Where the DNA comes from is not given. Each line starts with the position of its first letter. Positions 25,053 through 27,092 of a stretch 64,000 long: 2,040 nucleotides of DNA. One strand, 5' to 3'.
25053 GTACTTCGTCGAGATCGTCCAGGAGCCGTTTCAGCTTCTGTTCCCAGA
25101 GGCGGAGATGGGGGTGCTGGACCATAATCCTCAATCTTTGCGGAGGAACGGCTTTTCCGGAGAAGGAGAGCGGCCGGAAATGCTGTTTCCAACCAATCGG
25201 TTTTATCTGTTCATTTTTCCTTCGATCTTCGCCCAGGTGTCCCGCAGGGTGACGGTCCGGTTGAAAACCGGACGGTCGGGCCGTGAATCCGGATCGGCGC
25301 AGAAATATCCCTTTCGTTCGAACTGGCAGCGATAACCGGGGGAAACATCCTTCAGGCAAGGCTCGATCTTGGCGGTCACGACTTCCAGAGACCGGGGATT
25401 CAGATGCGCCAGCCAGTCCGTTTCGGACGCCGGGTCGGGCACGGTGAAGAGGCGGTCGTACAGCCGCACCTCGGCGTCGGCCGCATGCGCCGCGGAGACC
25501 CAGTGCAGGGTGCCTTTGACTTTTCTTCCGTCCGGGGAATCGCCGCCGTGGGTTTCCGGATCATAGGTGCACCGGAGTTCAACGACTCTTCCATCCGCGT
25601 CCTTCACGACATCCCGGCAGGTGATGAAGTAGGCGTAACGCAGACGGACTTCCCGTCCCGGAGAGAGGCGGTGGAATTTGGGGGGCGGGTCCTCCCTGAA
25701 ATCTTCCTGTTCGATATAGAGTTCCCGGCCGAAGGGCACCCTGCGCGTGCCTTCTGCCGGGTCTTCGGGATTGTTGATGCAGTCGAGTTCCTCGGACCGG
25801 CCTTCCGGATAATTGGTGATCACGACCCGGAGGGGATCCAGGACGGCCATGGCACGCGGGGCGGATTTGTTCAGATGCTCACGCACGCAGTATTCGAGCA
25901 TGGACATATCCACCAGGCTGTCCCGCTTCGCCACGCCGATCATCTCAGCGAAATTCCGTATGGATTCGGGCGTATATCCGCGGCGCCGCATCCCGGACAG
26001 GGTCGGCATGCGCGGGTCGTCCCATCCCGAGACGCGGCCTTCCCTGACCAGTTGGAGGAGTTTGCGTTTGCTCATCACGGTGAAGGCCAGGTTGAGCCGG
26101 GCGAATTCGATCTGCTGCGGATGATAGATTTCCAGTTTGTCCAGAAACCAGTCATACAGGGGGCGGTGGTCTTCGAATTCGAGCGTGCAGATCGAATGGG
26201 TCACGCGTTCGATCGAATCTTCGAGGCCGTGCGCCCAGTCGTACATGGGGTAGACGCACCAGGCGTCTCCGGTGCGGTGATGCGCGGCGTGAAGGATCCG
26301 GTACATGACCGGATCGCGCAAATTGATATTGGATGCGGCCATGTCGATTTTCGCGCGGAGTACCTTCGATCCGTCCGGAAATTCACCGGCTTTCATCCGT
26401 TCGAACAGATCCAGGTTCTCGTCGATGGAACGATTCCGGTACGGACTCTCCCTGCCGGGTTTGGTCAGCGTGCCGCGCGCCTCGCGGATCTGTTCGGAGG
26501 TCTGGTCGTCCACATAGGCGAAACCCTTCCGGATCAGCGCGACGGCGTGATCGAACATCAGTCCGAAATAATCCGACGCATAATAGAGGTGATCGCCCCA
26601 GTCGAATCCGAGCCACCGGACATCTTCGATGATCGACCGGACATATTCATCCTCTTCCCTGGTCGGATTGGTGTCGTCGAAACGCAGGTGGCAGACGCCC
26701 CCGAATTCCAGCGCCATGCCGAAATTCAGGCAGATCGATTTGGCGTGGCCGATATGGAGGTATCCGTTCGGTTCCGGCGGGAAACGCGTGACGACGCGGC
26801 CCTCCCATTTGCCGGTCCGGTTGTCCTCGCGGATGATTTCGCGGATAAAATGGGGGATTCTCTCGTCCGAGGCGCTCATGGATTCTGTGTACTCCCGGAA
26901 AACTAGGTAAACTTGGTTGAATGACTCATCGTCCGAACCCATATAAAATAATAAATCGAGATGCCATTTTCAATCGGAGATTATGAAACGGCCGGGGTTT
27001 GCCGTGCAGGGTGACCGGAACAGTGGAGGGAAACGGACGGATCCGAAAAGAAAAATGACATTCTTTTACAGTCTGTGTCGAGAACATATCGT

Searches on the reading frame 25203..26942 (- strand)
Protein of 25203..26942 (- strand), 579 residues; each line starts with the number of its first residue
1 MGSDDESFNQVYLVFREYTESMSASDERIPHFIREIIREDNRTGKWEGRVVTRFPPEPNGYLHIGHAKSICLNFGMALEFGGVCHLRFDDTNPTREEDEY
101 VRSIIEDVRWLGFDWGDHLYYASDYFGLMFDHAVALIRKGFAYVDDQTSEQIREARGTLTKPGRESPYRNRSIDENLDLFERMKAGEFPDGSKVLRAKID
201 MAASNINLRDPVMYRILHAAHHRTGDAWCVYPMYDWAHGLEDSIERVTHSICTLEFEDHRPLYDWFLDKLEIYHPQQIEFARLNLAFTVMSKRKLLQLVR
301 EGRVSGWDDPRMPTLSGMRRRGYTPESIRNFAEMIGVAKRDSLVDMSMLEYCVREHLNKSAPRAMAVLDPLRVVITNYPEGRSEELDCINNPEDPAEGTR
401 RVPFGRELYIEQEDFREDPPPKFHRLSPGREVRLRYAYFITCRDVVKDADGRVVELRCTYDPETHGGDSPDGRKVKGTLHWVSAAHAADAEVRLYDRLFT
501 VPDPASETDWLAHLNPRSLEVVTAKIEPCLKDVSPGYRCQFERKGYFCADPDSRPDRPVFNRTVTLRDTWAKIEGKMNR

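Call 51: search_protein_families(library=pfam, proteins=[window:25203-26942:-], max_evalue=0.001)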
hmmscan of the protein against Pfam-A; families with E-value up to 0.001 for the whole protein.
window:25203-26942:- (579 aa): 3 families
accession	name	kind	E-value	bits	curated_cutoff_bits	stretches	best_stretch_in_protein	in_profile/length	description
PF00749.27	tRNA-synt_1c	-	1.9e-105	352.7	23.4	1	50-358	2-313/314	tRNA synthetases class I (E and Q), catalytic domain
PF03950.23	tRNA-synt_1c_C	-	1e-31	109.4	23.9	1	361-461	1-91/91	tRNA synthetases class I (E and Q), anti-codon binding domain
PF20974.2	tRNA-synt_1c_C2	-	7.8e-23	81.4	23.9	1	478-550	1-69/69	tRNA synthetases class I (E and Q), anti-codon binding domain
